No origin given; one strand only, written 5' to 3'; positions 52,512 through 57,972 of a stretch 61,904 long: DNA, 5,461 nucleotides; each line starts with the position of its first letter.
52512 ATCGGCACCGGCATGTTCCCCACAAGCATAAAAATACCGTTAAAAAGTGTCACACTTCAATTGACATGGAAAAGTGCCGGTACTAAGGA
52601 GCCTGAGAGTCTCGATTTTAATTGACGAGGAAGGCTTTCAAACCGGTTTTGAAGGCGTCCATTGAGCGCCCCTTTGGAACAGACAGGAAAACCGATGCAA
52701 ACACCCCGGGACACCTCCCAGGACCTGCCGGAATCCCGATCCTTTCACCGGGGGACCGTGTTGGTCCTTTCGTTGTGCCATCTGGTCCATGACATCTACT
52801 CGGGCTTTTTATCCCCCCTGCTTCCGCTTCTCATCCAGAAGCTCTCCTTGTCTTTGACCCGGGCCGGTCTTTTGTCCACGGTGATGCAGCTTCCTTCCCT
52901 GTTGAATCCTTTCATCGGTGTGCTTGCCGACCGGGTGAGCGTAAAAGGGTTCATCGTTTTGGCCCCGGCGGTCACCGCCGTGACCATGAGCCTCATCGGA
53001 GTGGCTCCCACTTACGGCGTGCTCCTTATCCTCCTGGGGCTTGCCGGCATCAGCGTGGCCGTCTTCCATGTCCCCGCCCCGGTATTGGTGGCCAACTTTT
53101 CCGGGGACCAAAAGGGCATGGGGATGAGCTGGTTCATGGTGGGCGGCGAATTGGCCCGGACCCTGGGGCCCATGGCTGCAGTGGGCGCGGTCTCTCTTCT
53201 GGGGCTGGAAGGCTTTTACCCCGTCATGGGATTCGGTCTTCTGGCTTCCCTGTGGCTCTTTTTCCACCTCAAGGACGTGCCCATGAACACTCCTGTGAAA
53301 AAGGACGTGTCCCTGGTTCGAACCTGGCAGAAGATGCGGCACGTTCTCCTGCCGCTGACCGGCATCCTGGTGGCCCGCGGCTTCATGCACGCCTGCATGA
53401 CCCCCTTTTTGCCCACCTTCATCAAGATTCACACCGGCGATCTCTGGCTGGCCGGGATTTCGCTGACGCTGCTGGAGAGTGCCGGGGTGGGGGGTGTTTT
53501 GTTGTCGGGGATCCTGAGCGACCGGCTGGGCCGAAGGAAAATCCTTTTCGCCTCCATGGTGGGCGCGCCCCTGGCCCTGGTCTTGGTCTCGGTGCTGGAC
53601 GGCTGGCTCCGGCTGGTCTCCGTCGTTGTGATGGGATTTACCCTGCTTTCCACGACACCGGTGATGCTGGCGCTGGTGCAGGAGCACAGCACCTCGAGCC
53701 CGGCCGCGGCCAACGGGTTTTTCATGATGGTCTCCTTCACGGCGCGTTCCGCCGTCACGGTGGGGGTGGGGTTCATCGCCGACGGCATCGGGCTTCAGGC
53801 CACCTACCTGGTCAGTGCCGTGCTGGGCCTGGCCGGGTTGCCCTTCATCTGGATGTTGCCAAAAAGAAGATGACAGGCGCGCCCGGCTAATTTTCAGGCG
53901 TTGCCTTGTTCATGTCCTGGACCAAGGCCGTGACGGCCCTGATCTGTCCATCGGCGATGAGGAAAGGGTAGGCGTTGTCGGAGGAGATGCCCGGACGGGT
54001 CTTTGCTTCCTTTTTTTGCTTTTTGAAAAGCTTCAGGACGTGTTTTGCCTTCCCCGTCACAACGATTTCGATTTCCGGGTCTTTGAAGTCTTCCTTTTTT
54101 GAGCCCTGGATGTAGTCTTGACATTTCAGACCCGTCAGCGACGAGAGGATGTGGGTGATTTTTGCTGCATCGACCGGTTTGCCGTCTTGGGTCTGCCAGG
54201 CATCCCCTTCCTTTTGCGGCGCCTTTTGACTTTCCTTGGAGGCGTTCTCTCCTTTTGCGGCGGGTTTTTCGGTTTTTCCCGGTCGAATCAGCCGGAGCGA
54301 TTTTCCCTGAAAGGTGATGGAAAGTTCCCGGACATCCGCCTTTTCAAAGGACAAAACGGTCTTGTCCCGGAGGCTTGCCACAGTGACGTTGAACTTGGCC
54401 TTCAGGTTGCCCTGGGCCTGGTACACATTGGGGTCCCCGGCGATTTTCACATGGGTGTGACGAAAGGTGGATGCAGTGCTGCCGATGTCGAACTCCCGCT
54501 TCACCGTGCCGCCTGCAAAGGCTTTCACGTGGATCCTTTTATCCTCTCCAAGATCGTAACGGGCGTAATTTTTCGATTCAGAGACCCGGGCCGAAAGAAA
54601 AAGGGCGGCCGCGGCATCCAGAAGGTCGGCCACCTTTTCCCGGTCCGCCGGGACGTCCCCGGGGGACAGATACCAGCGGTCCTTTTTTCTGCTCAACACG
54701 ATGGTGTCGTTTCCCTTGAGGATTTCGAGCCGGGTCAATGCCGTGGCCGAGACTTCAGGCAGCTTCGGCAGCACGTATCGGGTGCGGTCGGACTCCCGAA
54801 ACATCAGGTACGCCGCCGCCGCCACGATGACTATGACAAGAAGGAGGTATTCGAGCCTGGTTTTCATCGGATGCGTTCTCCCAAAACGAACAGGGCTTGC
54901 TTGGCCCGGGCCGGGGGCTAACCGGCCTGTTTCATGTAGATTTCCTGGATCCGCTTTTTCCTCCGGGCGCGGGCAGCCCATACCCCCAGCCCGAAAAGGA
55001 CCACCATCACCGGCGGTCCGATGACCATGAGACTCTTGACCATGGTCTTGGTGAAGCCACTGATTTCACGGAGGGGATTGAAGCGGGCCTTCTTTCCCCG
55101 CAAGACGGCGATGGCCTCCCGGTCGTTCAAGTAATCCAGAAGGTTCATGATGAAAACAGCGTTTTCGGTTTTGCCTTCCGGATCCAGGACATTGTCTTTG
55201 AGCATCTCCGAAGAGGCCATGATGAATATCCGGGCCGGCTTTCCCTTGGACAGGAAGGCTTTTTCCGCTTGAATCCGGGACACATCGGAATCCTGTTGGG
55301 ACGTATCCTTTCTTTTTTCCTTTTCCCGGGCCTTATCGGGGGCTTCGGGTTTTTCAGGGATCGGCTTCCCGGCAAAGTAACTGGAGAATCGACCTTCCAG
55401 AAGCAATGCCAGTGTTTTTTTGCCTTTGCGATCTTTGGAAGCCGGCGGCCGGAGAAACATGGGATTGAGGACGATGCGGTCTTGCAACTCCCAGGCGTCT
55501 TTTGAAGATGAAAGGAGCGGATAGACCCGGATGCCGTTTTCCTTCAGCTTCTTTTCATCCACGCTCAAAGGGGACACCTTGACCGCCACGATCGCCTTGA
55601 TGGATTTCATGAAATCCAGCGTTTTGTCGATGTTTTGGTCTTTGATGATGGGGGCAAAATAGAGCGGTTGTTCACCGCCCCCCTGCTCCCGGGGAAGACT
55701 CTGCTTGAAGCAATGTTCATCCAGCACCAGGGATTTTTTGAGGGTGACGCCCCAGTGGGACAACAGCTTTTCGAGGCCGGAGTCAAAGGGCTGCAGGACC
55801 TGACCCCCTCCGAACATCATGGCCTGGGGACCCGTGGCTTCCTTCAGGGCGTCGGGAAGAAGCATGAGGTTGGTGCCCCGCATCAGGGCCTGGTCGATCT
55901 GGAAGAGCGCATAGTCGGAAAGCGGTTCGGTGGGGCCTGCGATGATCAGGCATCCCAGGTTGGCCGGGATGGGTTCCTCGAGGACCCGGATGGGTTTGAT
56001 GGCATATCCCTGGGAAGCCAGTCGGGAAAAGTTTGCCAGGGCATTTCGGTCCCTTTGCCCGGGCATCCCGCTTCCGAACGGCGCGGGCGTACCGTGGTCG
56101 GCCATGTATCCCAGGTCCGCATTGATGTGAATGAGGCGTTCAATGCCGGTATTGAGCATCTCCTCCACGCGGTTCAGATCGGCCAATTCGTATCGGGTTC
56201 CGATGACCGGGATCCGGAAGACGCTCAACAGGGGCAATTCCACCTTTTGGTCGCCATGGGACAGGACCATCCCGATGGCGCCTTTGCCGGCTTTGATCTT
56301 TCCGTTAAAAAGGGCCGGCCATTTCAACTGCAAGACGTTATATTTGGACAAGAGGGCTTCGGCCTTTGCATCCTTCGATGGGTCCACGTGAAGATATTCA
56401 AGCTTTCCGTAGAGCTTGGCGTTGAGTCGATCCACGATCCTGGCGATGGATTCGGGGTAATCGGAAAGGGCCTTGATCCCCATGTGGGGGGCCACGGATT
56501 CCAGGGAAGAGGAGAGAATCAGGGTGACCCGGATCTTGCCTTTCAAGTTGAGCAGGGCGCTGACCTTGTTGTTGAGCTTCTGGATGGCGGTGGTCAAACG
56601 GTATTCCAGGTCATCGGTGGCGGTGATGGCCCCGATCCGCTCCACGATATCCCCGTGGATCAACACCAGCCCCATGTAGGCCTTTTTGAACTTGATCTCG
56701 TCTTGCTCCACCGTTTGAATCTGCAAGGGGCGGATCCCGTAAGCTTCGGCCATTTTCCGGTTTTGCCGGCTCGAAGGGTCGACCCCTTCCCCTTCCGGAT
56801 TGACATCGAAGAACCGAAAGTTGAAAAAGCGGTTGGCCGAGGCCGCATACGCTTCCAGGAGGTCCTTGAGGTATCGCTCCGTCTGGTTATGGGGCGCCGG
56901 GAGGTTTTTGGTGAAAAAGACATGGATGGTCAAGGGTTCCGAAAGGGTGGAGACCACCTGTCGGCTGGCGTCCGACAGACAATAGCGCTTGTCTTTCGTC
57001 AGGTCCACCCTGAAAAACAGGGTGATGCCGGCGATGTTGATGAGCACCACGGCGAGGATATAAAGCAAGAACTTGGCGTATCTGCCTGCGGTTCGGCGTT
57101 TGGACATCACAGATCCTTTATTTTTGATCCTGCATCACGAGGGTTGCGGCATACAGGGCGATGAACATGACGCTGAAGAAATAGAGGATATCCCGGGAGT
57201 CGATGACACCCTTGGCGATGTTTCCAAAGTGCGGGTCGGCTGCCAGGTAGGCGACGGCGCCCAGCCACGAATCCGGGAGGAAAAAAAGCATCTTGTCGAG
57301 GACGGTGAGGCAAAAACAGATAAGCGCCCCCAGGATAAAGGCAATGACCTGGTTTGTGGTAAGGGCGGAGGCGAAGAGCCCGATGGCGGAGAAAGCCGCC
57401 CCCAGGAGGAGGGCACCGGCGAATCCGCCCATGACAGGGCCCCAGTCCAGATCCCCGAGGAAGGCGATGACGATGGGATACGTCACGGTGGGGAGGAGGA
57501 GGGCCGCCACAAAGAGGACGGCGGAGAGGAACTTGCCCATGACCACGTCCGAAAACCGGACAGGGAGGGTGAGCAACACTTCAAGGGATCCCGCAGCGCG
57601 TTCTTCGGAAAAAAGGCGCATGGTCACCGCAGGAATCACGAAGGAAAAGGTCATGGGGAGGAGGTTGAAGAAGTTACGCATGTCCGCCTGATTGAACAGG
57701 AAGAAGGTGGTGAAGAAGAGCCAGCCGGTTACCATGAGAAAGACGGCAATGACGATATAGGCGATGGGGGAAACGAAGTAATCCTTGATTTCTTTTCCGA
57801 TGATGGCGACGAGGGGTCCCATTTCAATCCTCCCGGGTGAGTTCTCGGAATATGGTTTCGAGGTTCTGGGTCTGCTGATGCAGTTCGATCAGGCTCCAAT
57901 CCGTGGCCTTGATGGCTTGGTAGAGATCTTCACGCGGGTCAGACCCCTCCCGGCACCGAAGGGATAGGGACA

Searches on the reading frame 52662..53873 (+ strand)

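Call 10: search_protein_families(library=pfam, proteins=[window:52662-53873:+])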
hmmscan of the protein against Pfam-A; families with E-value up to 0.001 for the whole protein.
window:52662-53873:+ (403 aa): 1 family
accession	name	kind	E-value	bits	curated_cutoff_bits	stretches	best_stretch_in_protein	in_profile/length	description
PF07690.21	MFS_1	-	1.1e-38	133.5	33.4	2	36-363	1-344/347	Major Facilitator Superfamily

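Call 34: search_protein_families(library=ncbifam, max_evalue=0.001, proteins=[window:52662-53873:+])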
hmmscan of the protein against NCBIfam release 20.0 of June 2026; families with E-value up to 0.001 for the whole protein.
window:52662-53873:+ (403 aa): 9 families
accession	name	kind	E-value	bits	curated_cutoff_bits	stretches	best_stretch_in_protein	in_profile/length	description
TIGR00895.1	2A0115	subfamily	1.1e-12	47.6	418.55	2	34-172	253-393/398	aromatic acid/H+ symport family MFS transporter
TIGR00893.1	2A0114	subfamily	1.5e-09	37.3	395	1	248-397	236-396/399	D-galactonate transporter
TIGR00881.1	2A0104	subfamily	5.1e-09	35.6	407.75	2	242-379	231-376/379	phosphoglycerate transporter protein PgtP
TIGR00898.1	2A0119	subfamily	2.5e-05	23.2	550.75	0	278-400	142-263/506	cation transport protein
NF045488.1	tet_MFS_62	exception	0.00013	21.3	775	0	281-392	59-170/385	tetracycline efflux MFS transporter Tet(62)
NF007792.0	PRK10489.1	equivalog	0.00028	20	324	0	215-400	9-197/419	enterobactin transporter EntS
NF012174.0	tet_MFS_A_B_C_D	equivalog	0.00048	19.1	475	0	281-389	59-167/382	Tet(A)/Tet(B)/Tet(C) family tetracycline efflux MFS transporter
TIGR00880.1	2_A_01_02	superfamily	0.00063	19.9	131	0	78-198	11-133/141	multidrug resistance protein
NF012193.0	tet_MFS_A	exception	0.0008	18.5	840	0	248-400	25-181/394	tetracycline efflux MFS transporter Tet(A)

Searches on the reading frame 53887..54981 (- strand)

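Call 10: search_protein_families(library=pfam, proteins=[window:53887-54981:-])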
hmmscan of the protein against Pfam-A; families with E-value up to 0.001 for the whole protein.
window:53887-54981:- (364 aa): 1 family
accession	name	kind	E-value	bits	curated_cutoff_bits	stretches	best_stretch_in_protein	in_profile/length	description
PF14238.11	DUF4340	-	8.6e-28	98.2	25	1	106-296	5-173/183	Domain of unknown function (DUF4340)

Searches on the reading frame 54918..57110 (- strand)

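Call 39: search_protein_families(library=pfam, max_evalue=0.00001, proteins=[window:54918-57110:-])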
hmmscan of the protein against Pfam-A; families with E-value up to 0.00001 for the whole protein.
window:54918-57110:- (730 aa): 2 families
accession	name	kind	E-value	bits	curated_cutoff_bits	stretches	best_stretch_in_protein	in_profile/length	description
PF09822.16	ABC_transp_aux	-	3.6e-45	154.8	34.7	1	334-656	5-287/288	ABC-type uncharacterized transport system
PF23357.1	DUF7088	-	4.3e-25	88.4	27.8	1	39-150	1-104/105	Domain of unknown function (DUF7088)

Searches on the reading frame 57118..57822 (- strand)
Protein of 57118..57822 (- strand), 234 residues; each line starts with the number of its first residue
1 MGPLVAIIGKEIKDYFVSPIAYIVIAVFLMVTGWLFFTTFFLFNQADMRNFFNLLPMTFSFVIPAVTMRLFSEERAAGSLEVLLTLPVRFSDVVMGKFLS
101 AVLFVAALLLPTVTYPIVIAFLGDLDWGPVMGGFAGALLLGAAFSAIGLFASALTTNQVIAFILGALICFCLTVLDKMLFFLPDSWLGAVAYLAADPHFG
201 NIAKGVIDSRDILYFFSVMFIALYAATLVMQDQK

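Call 89: search_protein_families(library=pfam, max_evalue=0.01, proteins=[window:57118-57822:-])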
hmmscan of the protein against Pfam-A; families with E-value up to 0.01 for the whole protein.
window:57118-57822:- (234 aa): 6 families
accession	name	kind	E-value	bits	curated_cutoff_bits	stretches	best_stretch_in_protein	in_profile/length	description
PF12679.13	ABC2_membrane_2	-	1.1e-08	35.2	27.2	1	18-178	14-201/283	ABC-2 family transporter protein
PF13346.12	ABC2_membrane_5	-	3.9e-08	33.5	25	1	29-172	16-161/205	ABC-2 family transporter protein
PF12730.13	ABC2_membrane_4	-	1.7e-06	28.6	27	1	22-170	16-177/179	ABC-2 family transporter protein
PF12698.13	ABC2_membrane_3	-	5.6e-06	26.1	31.6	1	51-190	164-302/347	ABC-2 family transporter protein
PF01061.29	ABC2_membrane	-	7.7e-06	26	26.9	1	5-179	4-180/211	ABC-2 type transporter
PF03379.19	CcmB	-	3.3e-05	23.9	24.9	1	69-173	66-167/215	CcmB protein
